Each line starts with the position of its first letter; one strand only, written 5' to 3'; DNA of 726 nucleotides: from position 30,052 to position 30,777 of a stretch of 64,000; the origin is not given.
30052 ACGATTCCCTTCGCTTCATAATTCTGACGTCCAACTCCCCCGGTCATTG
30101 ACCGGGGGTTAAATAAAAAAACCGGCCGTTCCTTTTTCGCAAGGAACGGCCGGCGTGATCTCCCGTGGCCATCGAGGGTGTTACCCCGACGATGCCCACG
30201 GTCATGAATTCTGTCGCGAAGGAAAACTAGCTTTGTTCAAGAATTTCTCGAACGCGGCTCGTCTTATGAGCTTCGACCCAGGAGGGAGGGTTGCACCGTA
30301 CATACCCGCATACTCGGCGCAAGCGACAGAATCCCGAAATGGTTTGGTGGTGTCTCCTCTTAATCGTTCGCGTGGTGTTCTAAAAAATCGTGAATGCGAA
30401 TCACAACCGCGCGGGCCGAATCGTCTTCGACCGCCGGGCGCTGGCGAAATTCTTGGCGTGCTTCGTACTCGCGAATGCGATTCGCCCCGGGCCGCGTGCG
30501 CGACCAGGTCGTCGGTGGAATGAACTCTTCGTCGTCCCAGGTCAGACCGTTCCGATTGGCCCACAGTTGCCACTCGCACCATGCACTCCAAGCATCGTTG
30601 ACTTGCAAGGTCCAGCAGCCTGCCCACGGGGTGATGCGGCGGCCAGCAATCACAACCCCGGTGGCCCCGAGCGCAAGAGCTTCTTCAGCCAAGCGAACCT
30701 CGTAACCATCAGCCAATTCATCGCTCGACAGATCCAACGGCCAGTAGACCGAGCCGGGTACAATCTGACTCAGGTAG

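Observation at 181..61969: Intergenic space is saturated by many sequence-distinct GTAG-headed hairpins, mostly as inverted doublets (REP/REPIN-like superfamily)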

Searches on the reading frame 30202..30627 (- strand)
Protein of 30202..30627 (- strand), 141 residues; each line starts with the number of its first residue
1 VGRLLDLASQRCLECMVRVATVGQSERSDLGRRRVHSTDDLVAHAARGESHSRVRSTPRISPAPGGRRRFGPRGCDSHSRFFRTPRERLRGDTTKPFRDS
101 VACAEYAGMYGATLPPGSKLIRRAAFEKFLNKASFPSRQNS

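Call 25: search_protein_families(library=pfam, max_evalue=0.1, proteins=[window:30202-30627:-])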
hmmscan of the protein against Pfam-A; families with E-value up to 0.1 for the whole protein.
window:30202-30627:- (141 aa): 0 families
